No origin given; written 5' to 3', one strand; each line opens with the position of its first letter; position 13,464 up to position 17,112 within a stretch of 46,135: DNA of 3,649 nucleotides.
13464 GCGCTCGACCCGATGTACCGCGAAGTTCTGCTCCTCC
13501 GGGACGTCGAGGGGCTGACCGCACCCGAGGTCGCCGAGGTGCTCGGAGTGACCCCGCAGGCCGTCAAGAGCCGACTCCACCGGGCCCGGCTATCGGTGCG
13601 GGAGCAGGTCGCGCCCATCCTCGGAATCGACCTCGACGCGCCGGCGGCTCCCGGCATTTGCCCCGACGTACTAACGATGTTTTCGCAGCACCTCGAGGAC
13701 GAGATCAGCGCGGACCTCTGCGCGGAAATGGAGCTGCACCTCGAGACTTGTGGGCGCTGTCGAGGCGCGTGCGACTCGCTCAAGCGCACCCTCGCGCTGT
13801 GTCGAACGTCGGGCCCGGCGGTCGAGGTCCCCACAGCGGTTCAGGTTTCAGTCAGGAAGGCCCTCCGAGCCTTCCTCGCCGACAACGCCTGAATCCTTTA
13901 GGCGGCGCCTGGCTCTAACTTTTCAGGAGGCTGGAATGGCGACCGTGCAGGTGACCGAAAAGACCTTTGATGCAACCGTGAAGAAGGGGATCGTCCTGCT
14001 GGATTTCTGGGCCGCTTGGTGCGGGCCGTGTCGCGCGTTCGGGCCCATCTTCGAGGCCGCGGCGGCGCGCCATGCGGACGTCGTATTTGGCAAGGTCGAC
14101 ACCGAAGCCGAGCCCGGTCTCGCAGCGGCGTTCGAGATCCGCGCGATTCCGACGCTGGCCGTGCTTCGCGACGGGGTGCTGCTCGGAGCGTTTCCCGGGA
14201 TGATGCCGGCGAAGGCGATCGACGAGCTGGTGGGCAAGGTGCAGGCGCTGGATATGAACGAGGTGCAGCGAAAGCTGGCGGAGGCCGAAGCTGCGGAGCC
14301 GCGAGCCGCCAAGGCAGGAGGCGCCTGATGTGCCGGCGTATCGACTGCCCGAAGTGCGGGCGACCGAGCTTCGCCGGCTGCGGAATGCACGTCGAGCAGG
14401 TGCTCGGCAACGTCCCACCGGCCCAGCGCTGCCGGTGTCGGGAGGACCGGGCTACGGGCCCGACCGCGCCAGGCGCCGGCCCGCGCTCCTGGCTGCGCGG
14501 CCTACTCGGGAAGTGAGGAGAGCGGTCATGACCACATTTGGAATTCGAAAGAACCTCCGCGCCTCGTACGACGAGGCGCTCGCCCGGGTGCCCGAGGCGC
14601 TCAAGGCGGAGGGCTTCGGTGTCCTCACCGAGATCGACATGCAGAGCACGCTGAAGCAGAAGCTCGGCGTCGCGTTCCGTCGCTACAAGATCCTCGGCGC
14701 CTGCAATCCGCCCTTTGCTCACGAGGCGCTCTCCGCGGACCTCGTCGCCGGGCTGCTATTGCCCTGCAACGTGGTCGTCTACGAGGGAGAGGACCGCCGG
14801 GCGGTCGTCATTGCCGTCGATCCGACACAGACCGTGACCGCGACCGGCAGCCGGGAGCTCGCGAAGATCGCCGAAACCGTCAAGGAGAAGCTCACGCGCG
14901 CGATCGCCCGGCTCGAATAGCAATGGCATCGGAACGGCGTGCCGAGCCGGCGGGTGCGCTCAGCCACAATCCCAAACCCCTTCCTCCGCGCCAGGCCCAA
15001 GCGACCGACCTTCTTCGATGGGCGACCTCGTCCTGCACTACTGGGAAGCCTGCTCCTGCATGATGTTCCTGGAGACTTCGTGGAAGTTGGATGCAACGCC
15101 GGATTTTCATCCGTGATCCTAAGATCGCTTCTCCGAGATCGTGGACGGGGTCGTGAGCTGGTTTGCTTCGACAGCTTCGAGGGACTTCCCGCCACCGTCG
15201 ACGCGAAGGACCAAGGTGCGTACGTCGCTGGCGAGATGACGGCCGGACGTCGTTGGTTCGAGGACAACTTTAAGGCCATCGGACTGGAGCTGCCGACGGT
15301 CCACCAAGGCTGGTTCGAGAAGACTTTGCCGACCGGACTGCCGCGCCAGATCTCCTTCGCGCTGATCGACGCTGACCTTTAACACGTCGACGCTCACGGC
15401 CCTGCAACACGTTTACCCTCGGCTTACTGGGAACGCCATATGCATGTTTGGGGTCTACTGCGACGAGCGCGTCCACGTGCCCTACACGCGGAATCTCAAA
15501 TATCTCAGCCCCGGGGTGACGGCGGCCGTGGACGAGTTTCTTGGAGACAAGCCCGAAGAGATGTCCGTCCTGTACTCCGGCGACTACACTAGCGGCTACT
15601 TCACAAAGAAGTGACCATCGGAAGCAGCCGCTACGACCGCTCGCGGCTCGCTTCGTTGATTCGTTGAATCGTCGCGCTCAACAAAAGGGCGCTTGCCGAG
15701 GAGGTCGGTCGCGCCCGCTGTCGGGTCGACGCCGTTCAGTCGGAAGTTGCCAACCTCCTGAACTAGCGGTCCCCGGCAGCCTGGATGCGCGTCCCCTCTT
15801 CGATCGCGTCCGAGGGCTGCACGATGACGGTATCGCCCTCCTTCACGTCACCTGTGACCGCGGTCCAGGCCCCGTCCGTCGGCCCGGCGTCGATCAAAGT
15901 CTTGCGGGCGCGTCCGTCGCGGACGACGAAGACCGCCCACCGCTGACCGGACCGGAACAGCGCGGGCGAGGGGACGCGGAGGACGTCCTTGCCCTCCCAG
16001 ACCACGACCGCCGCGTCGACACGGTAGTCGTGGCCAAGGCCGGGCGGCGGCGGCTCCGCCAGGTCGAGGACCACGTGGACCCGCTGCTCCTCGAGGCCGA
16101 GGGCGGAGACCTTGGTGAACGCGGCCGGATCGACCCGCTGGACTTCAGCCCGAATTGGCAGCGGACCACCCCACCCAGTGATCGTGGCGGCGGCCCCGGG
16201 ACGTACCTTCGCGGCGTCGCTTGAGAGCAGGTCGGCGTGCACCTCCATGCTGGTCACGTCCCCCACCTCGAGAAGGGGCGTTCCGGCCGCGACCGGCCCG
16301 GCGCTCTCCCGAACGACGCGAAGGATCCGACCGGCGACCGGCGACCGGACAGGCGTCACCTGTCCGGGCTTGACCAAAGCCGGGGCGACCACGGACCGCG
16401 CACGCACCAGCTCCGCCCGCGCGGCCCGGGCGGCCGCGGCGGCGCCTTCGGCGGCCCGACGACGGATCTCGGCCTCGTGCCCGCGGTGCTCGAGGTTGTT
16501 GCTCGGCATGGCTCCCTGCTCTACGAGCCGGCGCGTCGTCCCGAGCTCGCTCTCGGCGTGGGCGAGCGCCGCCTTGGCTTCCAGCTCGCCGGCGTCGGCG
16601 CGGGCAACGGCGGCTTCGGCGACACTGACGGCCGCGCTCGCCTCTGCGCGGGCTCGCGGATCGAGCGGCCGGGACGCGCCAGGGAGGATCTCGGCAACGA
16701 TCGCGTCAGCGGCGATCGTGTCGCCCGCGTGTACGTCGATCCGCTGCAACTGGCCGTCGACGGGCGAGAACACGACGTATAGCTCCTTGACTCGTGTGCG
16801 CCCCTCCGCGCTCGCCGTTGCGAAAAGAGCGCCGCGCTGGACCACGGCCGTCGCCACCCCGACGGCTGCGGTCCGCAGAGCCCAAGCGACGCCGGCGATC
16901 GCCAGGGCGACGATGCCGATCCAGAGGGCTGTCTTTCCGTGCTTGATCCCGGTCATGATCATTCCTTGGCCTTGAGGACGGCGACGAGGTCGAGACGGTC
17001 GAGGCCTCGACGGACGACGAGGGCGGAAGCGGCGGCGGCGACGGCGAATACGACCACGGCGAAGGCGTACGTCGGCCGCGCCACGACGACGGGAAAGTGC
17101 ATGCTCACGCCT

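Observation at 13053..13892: Single-polypeptide fusion of an ECF sigma factor with an RsrA-type ZAS redox-sensor domain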

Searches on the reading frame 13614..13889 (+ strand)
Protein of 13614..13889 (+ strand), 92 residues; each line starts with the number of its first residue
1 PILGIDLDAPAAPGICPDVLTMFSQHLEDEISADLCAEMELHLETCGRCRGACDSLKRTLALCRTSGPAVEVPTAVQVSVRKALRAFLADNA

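Call 21: search_solved_structures(query=window:13614-13889:+, max_evalue=10, show_alignments=5)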
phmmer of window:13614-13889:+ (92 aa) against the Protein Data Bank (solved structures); distinct sequences matched with E-value up to 10: 5.
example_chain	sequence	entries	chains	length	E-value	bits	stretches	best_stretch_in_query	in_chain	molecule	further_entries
5wuq_C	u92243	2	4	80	0.00079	22.9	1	16-80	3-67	Anti-sigma-W factor RsiW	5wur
6e9x_C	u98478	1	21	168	0.27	14.8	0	50-87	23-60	DHF91 filament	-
4etw_A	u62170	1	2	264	0.34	14.5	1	13-61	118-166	Pimelyl-[acyl-carrier protein] methyl ester esterase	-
1m33_A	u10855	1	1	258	0.65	13.6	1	13-61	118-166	BioH protein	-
5cwl_A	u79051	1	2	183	1.3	12.7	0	49-87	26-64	Designed helical repeat protein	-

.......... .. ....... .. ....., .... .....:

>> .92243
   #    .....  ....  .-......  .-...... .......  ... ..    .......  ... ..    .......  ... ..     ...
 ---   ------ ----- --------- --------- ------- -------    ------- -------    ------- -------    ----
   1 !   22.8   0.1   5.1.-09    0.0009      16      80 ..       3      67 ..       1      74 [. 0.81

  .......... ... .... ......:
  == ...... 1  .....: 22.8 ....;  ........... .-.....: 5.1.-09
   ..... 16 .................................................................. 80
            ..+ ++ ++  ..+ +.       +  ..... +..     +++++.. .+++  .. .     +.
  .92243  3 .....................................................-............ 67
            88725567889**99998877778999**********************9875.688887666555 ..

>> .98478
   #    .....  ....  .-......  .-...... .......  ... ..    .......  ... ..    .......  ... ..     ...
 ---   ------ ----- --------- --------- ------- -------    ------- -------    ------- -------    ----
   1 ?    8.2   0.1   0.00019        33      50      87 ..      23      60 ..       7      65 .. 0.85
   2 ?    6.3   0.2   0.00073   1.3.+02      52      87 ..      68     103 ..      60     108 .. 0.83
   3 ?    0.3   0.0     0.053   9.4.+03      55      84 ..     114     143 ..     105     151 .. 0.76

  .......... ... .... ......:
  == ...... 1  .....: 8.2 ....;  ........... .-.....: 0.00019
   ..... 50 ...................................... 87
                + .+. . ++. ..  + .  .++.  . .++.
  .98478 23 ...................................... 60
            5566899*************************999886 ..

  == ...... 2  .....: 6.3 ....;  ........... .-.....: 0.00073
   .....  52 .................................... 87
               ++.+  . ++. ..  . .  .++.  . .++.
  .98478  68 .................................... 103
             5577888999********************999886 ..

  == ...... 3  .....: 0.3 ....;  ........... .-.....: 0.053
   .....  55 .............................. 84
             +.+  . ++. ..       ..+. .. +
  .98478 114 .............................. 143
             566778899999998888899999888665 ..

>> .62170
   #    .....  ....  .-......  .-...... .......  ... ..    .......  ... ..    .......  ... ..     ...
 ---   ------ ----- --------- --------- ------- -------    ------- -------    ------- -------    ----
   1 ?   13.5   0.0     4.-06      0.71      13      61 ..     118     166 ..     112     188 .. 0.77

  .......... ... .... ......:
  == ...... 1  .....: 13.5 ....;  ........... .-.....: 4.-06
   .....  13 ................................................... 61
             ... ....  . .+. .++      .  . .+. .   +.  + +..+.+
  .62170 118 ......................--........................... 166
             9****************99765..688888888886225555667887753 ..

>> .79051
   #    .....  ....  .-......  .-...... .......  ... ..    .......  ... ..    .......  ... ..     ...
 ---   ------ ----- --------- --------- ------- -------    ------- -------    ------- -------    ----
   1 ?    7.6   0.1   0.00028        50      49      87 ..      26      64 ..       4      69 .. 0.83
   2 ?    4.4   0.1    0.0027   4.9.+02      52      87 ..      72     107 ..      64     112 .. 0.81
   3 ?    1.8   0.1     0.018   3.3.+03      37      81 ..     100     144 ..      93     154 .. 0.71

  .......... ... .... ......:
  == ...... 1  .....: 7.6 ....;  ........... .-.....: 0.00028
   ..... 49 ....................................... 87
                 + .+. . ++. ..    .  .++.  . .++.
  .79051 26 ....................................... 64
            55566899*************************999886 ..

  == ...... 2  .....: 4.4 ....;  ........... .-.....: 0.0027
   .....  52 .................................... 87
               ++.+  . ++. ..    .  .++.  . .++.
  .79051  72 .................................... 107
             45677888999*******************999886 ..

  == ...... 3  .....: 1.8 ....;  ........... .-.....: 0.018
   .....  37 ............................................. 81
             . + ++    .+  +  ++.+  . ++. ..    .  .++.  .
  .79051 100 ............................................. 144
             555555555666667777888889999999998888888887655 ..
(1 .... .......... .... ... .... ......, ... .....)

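Call 25: search_protein_representatives(protein=window:13614-13889:+)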
Query: 92 residues. Proteins with E-value up to 0.001 (for the whole library): 431; up to 1e-10: 102; up to 1e-30: 1. The best 150 are listed.
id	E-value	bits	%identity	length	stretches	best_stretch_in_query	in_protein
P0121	2.6e-33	130.0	70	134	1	1-92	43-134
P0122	1.1e-30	121.6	69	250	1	1-91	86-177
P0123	2.9e-25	104.3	68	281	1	9-90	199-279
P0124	1.9e-24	101.7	65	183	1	8-89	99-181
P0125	3.2e-24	100.9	66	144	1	1-91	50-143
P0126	1.2e-23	99.1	66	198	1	1-76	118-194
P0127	5.4e-23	97.0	60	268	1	1-89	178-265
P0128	1.1e-22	96.0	56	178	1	1-90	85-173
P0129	1.6e-22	95.5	61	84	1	8-88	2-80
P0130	2.1e-22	95.1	57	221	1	1-89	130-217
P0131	1.3e-20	89.3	54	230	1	1-90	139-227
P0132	4.6e-20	87.7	56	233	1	1-90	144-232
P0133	5.0e-20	87.5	54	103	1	9-90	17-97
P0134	8.1e-20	86.9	54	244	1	8-90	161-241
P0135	8.9e-20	86.7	63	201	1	1-71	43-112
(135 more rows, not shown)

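Call 88: search_solved_structures(query=A4, max_evalue=1, show_alignments=4)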
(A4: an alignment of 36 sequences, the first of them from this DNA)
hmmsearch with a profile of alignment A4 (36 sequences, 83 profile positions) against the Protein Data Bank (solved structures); distinct sequences matched with E-value up to 1: 5.
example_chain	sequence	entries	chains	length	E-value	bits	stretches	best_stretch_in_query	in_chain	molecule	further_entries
5wuq_C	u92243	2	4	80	1e-08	38.4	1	6-76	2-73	Anti-sigma-W factor RsiW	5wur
3hug_B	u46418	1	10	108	0.0086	19.4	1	17-64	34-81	PROBABLE CONSERVED MEMBRANE PROTEIN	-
5frf_A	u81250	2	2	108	0.095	16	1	3-75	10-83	ANTI-SIGMA FACTOR RSRA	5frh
4btf_A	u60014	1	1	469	0.19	15.1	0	21-70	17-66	MIXED LINEAGE KINASE DOMAIN-LIKE PROTEIN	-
8rlz_A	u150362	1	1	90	0.58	13.5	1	18-45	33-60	Antisigma factor DdvA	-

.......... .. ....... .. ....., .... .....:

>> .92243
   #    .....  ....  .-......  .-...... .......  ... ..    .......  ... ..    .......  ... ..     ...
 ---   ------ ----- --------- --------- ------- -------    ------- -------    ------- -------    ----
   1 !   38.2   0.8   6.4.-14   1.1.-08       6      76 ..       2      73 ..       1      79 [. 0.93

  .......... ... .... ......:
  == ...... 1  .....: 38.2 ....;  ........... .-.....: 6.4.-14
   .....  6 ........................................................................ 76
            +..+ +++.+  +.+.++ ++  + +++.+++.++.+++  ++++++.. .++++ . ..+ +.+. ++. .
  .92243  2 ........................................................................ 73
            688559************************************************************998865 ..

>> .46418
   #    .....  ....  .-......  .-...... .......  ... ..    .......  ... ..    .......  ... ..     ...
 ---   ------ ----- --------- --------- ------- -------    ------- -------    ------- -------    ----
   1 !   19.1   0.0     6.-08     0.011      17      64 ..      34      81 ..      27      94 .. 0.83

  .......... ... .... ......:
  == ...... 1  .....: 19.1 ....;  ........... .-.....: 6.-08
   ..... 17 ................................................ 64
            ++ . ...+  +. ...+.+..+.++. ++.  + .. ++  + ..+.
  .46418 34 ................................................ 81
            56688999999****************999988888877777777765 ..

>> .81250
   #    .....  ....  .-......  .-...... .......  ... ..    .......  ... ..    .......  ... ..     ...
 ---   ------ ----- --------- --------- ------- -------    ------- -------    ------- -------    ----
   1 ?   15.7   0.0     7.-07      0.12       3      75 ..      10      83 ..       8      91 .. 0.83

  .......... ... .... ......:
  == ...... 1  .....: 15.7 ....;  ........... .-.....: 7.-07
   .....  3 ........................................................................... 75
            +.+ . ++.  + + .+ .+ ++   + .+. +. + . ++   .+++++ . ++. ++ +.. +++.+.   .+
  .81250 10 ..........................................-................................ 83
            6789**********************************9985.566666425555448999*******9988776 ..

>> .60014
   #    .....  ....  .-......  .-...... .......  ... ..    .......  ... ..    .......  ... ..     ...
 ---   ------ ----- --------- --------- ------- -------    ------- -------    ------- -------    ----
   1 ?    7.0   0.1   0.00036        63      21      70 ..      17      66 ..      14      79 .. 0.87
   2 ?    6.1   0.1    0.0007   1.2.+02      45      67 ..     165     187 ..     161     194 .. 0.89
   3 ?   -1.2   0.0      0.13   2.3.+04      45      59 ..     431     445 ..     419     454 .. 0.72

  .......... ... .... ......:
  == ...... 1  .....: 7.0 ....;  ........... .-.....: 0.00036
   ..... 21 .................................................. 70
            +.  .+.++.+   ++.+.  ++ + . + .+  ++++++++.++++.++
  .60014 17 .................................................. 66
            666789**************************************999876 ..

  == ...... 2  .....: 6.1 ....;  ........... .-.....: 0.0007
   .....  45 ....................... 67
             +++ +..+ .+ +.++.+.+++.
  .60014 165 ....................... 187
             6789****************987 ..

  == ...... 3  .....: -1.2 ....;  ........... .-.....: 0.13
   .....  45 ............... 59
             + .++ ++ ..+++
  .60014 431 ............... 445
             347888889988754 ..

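Call 90: predict_structure(alignment_id=A4)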
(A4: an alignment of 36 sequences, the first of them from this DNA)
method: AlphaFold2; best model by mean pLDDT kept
length: 84 residues; sequences in the alignment: 36
mean_pLDDT: 73.5   pTM: 0.57
mean pLDDT of the five models: 73.5, 65.7, 65.6, 61.9, 60.3
residues with pLDDT >= 90: 0; 70-90: 60; 50-70: 20; < 50: 4
segments of 3 or more residues with pLDDT < 50: 1-4
pLDDT, mean of each block of 10 residues (from residue 1): 54 72 77 80 75 76 74 81 70
secondary structure, 60 per line:
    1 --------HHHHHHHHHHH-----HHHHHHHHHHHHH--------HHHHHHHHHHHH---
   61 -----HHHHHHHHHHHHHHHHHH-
elements in order: H9-19 H25-37 H46-57 H66-83

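Call 93: fold_search(model_id=the predicted structure, library=pdb)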
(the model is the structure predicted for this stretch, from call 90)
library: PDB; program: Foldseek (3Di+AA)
matches with E <= 10: 2; with E <= 0.001: 0
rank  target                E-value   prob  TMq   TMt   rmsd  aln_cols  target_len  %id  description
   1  6t9i_H                4.9e+00  0.06  0.31  0.14  15.1        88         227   15  cryo-EM structure of transcription coactivator SAGA (released 2020-01-29)
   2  7uxs_A                7.3e+00  0.08  0.34  0.18   4.0        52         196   15  Crystal structure of the BcThsA SLOG domain in complex with 3'cADPR (released 2022-09-07)

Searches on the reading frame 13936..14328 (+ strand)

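Call 5: search_protein_families(library=pfam, proteins=[window:13936-14328:+], max_evalue=0.01)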
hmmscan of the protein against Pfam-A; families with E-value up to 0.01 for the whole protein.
window:13936-14328:+ (130 aa): 5 families
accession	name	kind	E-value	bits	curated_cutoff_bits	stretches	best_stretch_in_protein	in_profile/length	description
PF00085.26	Thioredoxin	-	2.5e-23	82.5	23.5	1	3-98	2-100/103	Thioredoxin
PF13098.12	Thioredoxin_2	-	6.3e-06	26.9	27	1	17-98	5-103/104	Thioredoxin-like domain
PF13905.12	Thioredoxin_8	-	7.6e-05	23.4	27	1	19-43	3-27/94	Thioredoxin-like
PF14595.12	Thioredoxin_9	-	0.0035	17.7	25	1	13-92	37-119/129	Thioredoxin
PF07449.17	HyaE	-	0.0075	16.7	22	0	48-90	63-103/108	Hydrogenase-1 expression protein HyaE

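Call 6: search_protein_families(library=ncbifam, proteins=[window:13936-14328:+], max_evalue=0.01)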
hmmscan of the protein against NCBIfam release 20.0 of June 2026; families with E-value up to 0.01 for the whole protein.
window:13936-14328:+ (130 aa): 11 families
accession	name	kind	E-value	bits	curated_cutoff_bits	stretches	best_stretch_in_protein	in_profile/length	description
TIGR01068.1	thioredoxin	equivalog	4e-26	91.1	96.8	1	7-101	2-99/101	thioredoxin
NF008229.0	PRK10996.1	equivalog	1.8e-25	89.3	125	1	3-99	37-135/141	thioredoxin TrxC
TIGR01130.1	ER_PDI_fam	subfamily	1.5e-15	57.8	344.25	1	3-95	3-100/476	protein disulfide-isomerase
NF006898.0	PRK09381.1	equivalog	1.5e-15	57.5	138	1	4-85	6-90/109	thioredoxin TrxA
TIGR01126.1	pdi_dom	equivalog_domain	7.6e-15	55.1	107.2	1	6-95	1-97/105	protein disulfide-isomerase domain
NF047697.1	ThioredTrxAClost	equivalog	6.2e-12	45.6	140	1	4-82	2-83/105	thioredoxin TrxA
TIGR00385.1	dsbE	subfamily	9e-06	25.4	123.15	1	10-49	54-95/173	DsbE family thiol:disulfide interchange protein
NF047696.1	ThlDiSintTplARhiz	equivalog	2.1e-05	24.4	230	1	18-51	98-131/219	thiol:disulfide interchange protein TlpA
NF045694.1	seleno_TsoB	exception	0.00012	20.3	805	1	12-76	469-542/572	rhodanese/DsbD fusion-like selenoprotein TsoB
NF002854.0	PRK03147.1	subfamily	0.00029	20.8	170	1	16-41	62-86/176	thiol-disulfide oxidoreductase ResA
NF041202.1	StoA_CxxC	exception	0.0016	18.4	210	1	7-44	44-79/163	endospore biogenesis thiol-disulfide oxidoreductase StoA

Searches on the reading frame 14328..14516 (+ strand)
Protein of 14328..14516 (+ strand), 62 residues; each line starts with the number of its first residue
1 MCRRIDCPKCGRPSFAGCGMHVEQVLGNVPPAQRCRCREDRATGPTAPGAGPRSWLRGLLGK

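Call 5: search_protein_families(library=pfam, proteins=[window:14328-14516:+], max_evalue=0.01)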
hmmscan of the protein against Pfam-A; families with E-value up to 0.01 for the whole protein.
window:14328-14516:+ (62 aa): 0 families

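Call 6: search_protein_families(library=ncbifam, proteins=[window:14328-14516:+], max_evalue=0.01)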
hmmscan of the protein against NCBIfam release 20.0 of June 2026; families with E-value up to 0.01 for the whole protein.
window:14328-14516:+ (62 aa): 0 families

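Call 98: search_solved_structures(query=window:14328-14513:+, max_evalue=10, show_alignments=1)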
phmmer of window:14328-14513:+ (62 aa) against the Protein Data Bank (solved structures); distinct sequences matched with E-value up to 10: 3.
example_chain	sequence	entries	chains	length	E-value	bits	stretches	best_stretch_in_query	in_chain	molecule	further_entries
5nus_B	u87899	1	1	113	0.098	16.5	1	4-52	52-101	p44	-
5obz_B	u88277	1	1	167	0.15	15.9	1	4-52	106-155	Putative transcription factor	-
8rev_D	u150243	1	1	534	8.3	10.4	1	4-51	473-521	General transcription and DNA repair factor IIH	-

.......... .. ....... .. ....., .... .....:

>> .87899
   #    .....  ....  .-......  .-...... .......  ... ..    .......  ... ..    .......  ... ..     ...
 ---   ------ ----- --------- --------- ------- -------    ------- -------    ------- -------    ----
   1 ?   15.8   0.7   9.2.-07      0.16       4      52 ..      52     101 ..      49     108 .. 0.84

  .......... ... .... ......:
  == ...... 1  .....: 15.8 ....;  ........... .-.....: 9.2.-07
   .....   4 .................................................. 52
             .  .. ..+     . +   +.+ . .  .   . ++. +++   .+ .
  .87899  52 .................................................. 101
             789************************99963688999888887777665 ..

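Call 108: list_cluster_members(proteins=[window:14328-14513:+, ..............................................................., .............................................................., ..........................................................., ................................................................])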
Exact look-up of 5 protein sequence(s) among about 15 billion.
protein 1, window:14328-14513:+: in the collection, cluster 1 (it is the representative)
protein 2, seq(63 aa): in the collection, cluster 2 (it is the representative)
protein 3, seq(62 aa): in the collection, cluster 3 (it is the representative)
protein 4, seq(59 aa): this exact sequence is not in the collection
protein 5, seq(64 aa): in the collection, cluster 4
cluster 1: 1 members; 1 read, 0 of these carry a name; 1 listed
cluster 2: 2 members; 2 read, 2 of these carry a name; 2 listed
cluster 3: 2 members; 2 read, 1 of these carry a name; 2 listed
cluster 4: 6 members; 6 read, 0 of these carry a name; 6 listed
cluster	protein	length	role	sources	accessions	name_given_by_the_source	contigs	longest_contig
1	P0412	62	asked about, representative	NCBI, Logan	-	-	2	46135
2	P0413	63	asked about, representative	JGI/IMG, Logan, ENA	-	hypothetical protein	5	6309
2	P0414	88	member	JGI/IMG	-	hypothetical protein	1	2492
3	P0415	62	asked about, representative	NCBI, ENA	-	-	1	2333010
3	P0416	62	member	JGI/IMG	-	hypothetical protein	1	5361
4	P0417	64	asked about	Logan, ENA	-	-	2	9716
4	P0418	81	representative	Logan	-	-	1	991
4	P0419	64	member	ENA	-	-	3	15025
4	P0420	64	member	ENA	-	-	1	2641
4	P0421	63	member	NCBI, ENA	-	-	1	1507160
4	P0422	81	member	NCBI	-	-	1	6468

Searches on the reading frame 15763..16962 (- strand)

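Call 109: search_protein_families(library=pfam, proteins=[window:15763-16962:-], max_evalue=0.001)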
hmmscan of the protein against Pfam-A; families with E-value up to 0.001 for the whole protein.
window:15763-16962:- (399 aa): 3 families
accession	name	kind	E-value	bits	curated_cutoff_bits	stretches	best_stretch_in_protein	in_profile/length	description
PF13437.12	HlyD_3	-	1.2e-15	58.6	22.2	1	205-284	2-83/106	HlyD family secretion protein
PF16576.10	HlyD_D23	-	5.3e-06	26.3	30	1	198-267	104-173/214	Barrel-sandwich domain of CusB or HlyD membrane-fusion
PF00364.28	Biotin_lipoyl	-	7.5e-05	22.9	22.1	0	64-92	45-73/73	Biotin-requiring enzyme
